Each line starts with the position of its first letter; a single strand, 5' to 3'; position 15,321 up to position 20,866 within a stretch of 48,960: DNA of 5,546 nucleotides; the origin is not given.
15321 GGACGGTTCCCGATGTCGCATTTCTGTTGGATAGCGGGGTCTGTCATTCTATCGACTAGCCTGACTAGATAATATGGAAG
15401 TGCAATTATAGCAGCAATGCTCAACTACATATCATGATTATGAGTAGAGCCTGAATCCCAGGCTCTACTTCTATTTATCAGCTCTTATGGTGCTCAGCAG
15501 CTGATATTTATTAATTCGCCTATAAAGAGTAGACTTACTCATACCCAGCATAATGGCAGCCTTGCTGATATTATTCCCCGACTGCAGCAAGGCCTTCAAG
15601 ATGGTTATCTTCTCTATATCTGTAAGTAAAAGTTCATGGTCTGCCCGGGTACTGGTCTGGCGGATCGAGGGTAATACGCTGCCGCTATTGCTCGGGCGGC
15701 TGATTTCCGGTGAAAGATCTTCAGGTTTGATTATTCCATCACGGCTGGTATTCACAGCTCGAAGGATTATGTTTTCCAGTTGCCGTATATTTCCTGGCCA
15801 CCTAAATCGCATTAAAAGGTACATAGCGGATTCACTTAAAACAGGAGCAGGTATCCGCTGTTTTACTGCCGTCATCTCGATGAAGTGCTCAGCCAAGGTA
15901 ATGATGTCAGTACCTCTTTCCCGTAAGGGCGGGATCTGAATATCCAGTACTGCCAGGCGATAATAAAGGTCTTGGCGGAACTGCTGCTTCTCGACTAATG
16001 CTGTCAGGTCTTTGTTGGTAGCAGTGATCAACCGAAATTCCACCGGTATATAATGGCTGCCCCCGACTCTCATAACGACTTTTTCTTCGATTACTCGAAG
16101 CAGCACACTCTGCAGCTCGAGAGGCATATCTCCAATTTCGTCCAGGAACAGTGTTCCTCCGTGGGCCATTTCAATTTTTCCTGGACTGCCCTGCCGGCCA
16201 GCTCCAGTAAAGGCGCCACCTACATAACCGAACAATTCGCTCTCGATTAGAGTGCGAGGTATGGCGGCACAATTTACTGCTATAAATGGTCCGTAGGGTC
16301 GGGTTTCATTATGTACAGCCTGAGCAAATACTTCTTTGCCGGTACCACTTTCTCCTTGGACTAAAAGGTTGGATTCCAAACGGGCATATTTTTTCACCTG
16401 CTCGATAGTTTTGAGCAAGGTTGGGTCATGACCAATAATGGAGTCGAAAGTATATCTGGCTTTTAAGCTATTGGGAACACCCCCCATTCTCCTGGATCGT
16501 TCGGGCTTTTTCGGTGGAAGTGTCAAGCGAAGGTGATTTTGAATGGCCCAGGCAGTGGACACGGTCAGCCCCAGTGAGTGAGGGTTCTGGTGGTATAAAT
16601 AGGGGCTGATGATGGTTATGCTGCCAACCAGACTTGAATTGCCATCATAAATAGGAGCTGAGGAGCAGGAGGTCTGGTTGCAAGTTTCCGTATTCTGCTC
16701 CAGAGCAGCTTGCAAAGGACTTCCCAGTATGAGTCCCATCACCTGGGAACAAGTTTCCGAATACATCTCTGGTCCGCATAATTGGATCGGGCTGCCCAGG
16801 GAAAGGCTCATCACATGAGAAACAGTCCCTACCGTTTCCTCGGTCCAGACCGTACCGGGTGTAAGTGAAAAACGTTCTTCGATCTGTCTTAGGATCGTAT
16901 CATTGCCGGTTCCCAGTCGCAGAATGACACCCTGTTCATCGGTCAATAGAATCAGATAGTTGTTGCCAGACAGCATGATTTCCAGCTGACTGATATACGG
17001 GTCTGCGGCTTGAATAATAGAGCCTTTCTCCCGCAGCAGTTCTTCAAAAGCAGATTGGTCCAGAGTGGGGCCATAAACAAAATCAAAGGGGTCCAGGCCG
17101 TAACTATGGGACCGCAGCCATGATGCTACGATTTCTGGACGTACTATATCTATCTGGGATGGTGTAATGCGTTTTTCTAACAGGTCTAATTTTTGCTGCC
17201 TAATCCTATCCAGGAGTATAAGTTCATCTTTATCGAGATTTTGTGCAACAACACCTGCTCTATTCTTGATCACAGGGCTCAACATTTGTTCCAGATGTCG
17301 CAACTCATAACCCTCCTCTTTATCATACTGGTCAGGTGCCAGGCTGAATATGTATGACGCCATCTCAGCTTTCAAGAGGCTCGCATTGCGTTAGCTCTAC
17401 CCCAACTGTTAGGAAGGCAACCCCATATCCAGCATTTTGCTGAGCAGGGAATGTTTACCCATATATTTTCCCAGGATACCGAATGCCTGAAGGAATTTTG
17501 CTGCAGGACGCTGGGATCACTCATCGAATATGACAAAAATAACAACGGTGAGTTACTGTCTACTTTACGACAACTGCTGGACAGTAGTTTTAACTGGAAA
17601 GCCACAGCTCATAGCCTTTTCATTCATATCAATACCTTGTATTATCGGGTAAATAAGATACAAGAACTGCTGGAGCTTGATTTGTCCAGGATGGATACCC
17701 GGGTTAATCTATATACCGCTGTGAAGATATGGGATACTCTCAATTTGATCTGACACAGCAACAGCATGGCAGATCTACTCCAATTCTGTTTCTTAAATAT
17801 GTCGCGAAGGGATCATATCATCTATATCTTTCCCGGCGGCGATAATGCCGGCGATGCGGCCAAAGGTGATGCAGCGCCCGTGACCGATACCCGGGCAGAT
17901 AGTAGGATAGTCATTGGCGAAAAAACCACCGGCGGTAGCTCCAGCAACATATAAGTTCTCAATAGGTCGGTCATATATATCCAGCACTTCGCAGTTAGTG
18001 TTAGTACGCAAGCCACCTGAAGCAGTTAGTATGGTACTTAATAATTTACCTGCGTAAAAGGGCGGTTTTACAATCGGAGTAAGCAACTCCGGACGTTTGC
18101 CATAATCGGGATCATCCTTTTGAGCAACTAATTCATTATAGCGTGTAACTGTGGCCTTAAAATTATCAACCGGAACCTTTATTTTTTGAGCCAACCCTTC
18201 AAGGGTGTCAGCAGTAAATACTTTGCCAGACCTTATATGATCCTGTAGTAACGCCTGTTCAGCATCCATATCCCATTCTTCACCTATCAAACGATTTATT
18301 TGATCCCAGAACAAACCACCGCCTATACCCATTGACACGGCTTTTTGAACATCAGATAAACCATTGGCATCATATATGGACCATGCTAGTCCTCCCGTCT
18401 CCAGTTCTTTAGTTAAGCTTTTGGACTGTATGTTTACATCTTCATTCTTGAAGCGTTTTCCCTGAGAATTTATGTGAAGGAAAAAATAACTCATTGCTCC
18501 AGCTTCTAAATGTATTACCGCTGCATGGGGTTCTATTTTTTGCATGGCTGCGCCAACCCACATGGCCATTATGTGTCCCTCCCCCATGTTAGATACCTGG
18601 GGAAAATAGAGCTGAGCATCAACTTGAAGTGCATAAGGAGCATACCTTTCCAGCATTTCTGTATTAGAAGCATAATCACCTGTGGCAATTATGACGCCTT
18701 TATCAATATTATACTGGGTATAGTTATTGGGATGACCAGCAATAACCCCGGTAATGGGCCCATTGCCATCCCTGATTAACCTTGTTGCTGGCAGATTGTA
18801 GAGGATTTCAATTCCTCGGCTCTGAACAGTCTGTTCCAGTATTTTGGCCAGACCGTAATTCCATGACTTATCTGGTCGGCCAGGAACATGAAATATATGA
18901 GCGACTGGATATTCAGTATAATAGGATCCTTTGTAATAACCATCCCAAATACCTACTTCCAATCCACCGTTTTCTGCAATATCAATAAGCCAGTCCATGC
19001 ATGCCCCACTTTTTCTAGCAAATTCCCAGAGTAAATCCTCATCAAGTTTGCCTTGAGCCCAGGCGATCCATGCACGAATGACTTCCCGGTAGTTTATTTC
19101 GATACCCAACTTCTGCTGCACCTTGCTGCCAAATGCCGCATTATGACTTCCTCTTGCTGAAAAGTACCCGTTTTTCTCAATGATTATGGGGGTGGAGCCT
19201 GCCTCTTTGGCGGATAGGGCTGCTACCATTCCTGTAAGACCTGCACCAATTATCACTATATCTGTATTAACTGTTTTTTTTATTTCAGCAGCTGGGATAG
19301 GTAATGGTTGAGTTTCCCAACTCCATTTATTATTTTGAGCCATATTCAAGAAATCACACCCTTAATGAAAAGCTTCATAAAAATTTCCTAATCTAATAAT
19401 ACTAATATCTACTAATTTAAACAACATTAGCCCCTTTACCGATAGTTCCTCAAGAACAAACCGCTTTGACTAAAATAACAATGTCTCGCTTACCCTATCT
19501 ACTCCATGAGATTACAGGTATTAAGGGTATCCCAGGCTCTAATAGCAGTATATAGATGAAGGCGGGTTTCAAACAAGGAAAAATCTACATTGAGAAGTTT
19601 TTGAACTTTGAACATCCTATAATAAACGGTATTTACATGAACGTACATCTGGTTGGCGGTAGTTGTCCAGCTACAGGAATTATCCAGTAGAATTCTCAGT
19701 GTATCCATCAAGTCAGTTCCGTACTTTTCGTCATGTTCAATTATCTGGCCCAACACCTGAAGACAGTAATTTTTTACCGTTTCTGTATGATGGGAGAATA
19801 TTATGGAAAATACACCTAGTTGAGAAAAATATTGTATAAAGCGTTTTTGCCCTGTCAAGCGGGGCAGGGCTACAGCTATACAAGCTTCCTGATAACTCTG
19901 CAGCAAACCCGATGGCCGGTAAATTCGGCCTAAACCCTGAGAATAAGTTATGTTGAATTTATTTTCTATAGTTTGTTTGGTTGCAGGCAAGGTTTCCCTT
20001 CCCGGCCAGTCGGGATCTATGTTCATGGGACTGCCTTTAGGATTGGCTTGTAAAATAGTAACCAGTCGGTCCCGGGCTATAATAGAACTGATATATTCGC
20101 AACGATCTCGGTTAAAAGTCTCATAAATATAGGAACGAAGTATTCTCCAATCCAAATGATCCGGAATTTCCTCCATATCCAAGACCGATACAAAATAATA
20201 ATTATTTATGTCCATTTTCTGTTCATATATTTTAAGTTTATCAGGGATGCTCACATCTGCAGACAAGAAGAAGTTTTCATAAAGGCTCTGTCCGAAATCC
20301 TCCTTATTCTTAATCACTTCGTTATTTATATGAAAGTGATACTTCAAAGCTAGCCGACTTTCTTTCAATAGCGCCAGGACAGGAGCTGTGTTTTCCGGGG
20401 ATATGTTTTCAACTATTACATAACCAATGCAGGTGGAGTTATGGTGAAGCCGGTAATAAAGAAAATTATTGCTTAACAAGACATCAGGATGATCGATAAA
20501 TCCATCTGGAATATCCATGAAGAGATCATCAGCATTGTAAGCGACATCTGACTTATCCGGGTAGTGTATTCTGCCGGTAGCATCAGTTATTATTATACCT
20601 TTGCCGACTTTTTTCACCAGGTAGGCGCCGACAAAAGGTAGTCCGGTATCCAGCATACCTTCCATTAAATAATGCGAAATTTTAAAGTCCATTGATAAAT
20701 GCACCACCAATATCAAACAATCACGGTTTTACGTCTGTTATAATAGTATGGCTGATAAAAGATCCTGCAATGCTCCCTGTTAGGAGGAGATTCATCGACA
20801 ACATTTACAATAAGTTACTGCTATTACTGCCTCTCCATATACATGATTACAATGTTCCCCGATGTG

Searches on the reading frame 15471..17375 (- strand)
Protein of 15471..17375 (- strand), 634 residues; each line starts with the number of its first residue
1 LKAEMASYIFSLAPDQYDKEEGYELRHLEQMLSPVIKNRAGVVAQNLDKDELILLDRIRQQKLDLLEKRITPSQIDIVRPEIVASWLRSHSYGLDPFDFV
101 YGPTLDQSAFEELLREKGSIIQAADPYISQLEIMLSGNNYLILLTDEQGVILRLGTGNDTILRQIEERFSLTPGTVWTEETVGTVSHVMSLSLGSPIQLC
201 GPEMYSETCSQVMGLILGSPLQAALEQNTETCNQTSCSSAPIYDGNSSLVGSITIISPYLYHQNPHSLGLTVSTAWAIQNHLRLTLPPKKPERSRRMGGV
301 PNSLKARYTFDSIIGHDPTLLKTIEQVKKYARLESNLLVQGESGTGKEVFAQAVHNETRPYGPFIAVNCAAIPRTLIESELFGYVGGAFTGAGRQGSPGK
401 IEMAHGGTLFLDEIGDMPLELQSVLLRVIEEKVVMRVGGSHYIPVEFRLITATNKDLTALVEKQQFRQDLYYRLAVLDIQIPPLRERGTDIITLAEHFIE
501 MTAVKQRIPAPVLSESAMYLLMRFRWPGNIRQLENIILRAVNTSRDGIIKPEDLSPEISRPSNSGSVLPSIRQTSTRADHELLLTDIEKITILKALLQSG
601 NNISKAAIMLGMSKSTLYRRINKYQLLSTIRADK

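Call 3: search_protein_families(library=pfam, proteins=[window:15471-17375:-], max_evalue=0.01)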
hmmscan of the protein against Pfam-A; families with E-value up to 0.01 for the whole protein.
window:15471-17375:- (634 aa): 12 families
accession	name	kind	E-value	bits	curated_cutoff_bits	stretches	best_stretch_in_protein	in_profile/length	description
PF00158.32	Sigma54_activat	-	7.7e-65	218.1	20.2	1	313-479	1-167/168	Sigma-54 interaction domain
PF25601.1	AAA_lid_14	-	9.3e-22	77.1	27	1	485-564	1-80/87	AAA+ ATPase lid domain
PF14532.12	Sigma54_activ_2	-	2.6e-18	67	25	1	324-484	11-138/138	Sigma-54 interaction domain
PF02954.25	HTH_8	-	5.2e-12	45.7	22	1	584-624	2-42/42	Bacterial regulatory protein, Fis family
PF01078.27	Mg_chelatase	-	2e-09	37.6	20.3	1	388-462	89-165/207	Magnesium chelatase, subunit ChlI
PF07728.20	AAA_5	-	1.2e-06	29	22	1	336-456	1-124/139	AAA domain (dynein-related subfamily)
PF13384.12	HTH_23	-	1.3e-06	28.5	24.6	1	586-625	4-42/50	Homeodomain-like domain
PF13518.12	HTH_28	-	4.6e-05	23.9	25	1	588-625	1-37/52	Helix-turn-helix domain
PF13556.12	HTH_30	-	0.00095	19.4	27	1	592-625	4-37/59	PucR C-terminal helix-turn-helix domain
PF02796.21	HTH_7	-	0.0024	18.4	23.8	0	592-621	13-42/45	Helix-turn-helix domain of resolvase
PF13551.12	HTH_29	-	0.0041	17.6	28.1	0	596-625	7-37/64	Winged helix-turn helix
PF18024.7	HTH_50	-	0.0084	16.2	27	0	585-626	9-49/50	Helix-turn-helix domain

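Call 4: search_protein_families(library=ncbifam, proteins=[window:15471-17375:-], max_evalue=0.01)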
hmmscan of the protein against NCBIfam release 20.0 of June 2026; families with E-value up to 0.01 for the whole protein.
window:15471-17375:- (634 aa): 34 families (the best 25 are shown)
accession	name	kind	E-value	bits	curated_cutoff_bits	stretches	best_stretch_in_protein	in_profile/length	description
NF041552.1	TF_PrdR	equivalog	6.2e-110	368.2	795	1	307-625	264-577/577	sigma-54 dependent transcriptional regulator PrdR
TIGR02915.1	PEP_resp_reg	equivalog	2.1e-93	313.6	502.6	1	308-626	136-444/445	PEP-CTERM-box response regulator transcription factor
TIGR02329.1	propionate_PrpR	equivalog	3.2e-92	309.8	499.2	1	292-623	193-526/526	propionate catabolism operon regulatory protein PrpR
TIGR01817.1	nifA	equivalog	8.4e-91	305.3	528.85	1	304-562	189-446/534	nif-specific transcriptional activator NifA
NF008469.0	PRK11361.1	equivalog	1.8e-88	297.3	714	1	302-625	134-455/461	acetoacetate metabolism transcriptional regulator AtoC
NF011953.0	PRK15424.1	equivalog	1.7e-87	294.3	703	1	293-623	201-533/538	propionate catabolism operon regulatory protein PrpR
NF008485.2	PRK11388.1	equivalog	7.1e-86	288.9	551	2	305-626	326-637/643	dihydroxyacetone kinase operon transcriptional regulator DhaR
TIGR01818.1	ntrC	equivalog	1.1e-84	285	558.6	1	311-622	134-461/463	nitrogen regulation protein NR(I)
NF003451.0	PRK05022.1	equivalog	2.6e-83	280.5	476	1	304-623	183-507/512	nitric oxide reductase transcriptional regulator NorR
NF038308.1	RNA_repair_RtcR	equivalog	7.1e-82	275.9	650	1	305-625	174-517/530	RNA repair transcriptional activator RtcR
NF050807.1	TransRegFlbDCaul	equivalog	2.3e-79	267.4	750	1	312-625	119-439/454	sigma-54-dependent transcriptional regulator FlbD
NF041946.1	LuxO_transreg_Vib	equivalog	2e-75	254.4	800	1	303-625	125-461/463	quorum-sensing sigma-54 dependent transcriptional regulator LuxO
TIGR02974.1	phageshock_pspF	equivalog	2.2e-73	247.4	443.55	1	313-546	1-237/336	phage shock protein operon transcriptional activator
NF041906.1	V4R_TF_MobR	exception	3e-72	243.9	999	1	305-624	226-544/544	phenol degradation transcriptional regulator MobR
NF008085.0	PRK10820.1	equivalog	3.3e-72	243.8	576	1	307-625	200-511/520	transcriptional regulator TyrR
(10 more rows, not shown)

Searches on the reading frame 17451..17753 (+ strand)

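Call 3: search_protein_families(library=pfam, proteins=[window:17451-17753:+], max_evalue=0.01)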
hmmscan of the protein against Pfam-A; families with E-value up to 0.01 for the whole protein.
window:17451-17753:+ (100 aa): 1 family
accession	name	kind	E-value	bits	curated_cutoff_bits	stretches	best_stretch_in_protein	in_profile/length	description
PF13556.12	HTH_30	-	3.5e-21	75.2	27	1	35-93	1-59/59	PucR C-terminal helix-turn-helix domain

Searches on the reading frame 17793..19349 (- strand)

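Call 3: search_protein_families(library=pfam, proteins=[window:17793-19349:-], max_evalue=0.01)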
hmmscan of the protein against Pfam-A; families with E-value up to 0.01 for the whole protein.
window:17793-19349:- (518 aa): 9 families
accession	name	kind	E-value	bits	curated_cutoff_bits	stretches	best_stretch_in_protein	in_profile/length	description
PF00890.30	FAD_binding_2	-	2.2e-35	123.1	20.4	1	30-476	1-403/414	FAD binding domain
PF01266.30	DAO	-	1.2e-09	38.6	27.9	1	30-232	1-212/353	FAD dependent oxidoreductase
PF07992.20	Pyr_redox_2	-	9.4e-06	25.7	26.1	1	28-92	142-207/291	Pyridine nucleotide-disulphide oxidoreductase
PF12831.13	FAD_oxidored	-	1.1e-05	25.4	27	1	30-62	1-33/416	FAD dependent oxidoreductase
PF00070.33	Pyr_redox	-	6.8e-05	23.8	22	0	31-94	2-66/82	Pyridine nucleotide-disulphide oxidoreductase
PF13450.12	NAD_binding_8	-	0.00058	20.5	21.9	1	33-72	1-40/68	NAD(P)-binding Rossmann-like domain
PF03486.20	HI0933_like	-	0.00063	19.7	50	1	30-61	2-33/244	HI0933-like protein Rossmann domain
PF01134.28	GIDA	-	0.0011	18.6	22.1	1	30-85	1-56/391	Glucose inhibited division protein A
PF01494.25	FAD_binding_3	-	0.0095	15.6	22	0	29-61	2-34/349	FAD binding domain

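Call 4: search_protein_families(library=ncbifam, proteins=[window:17793-19349:-], max_evalue=0.01)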
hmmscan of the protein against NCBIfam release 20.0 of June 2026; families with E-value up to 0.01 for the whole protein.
window:17793-19349:- (518 aa): 55 families (the best 25 are shown)
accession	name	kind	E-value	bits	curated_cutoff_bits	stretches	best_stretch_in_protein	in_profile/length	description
NF053717.1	VnlPnlRedVprA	equivalog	7.7e-52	176.7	600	1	24-501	2-475/481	vinyl phenol reductase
TIGR01813.1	flavo_cyto_c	subfamily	3.1e-49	167.9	285.45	1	30-501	1-443/444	flavocytochrome c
NF005510.0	PRK07121.1-3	subfamily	4.5e-49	167.5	481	3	167-342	182-355/492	FAD-binding protein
NF005064.0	PRK06481.1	equivalog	3.1e-39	135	542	2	370-505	368-500/506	flavocytochrome c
NF005512.0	PRK07121.1-5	subfamily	1.9e-36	125.7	812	2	16-306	8-319/489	FAD-binding protein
NF005511.0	PRK07121.1-4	equivalog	9.7e-36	123.3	466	2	212-507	264-542/553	FAD-binding protein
NF009478.0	PRK12844.1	equivalog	1.2e-35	122.9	789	3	364-510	395-554/559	3-ketosteroid-delta-1-dehydrogenase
NF009473.0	PRK12835.1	subfamily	2.5e-35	122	837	2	167-507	215-569/585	FAD-binding protein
NF004789.0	PRK06134.1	subfamily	2.4e-33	115.6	747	3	368-509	417-572/581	FAD-dependent oxidoreductase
NF006130.0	PRK08274.1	equivalog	3.3e-33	115.2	369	1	27-505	4-459/467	FAD-dependent tricarballylate dehydrogenase TcuA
NF005882.1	PRK07843.1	equivalog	1.1e-32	113.3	788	2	167-501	204-544/547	3-oxosteroid 1-dehydrogenase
NF005509.0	PRK07121.1-2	subfamily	3.9e-30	104.9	630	2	370-506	388-523/527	FAD-binding protein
NF009477.0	PRK12843.1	equivalog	3.7e-28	98.3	758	3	368-501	419-565/578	FAD-dependent oxidoreductase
NF009476.0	PRK12839.1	equivalog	1.6e-27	95.9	940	2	369-507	416-567/572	FAD-dependent oxidoreductase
NF005508.0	PRK07121.1-1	equivalog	1e-26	93.6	537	3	380-506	363-492/497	FAD-binding protein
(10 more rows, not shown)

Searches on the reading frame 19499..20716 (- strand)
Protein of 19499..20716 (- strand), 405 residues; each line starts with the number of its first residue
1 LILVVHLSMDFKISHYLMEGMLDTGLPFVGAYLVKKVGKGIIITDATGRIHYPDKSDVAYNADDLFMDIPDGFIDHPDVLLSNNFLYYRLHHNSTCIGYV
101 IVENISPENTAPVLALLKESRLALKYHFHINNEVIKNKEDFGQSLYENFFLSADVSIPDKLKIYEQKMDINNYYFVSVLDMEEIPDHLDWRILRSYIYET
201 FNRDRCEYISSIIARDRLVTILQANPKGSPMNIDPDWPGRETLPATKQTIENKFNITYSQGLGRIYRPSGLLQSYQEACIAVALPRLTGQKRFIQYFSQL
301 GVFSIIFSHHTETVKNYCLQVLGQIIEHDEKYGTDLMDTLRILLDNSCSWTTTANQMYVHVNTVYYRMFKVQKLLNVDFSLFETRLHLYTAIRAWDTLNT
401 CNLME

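Call 3: search_protein_families(library=pfam, proteins=[window:19499-20716:-], max_evalue=0.01)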
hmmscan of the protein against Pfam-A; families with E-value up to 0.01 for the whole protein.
window:19499-20716:- (405 aa): 2 families
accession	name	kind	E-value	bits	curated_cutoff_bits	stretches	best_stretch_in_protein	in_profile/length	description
PF13556.12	HTH_30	-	8.2e-18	64.4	27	1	336-394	1-59/59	PucR C-terminal helix-turn-helix domain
PF17853.6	GGDEF_2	-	0.00018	22.2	24.5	1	168-283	17-115/116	GGDEF-like domain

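Call 4: search_protein_families(library=ncbifam, proteins=[window:19499-20716:-], max_evalue=0.01)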
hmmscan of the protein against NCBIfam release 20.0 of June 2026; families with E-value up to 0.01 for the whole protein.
window:19499-20716:- (405 aa): 4 families
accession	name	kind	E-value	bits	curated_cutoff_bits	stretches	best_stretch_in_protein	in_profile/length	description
NF058503.1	SprTransRegAdeR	equivalog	9.4e-17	61.1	700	1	90-392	98-396/403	sporulation transcriptional activator AdeR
NF045769.1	TransActPmfR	equivalog_domain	1.7e-07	30.2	800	1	314-397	382-464/470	transcciptional activator PmfR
NF050824.1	TransRegRv1453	equivalog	4.4e-06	25.8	600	1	274-377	285-383/404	Rv1453 family transcriptional regulator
NF008550.0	PRK11477.1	equivalog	7.3e-06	25.1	612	1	273-393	262-380/385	CdaR family transcriptional regulator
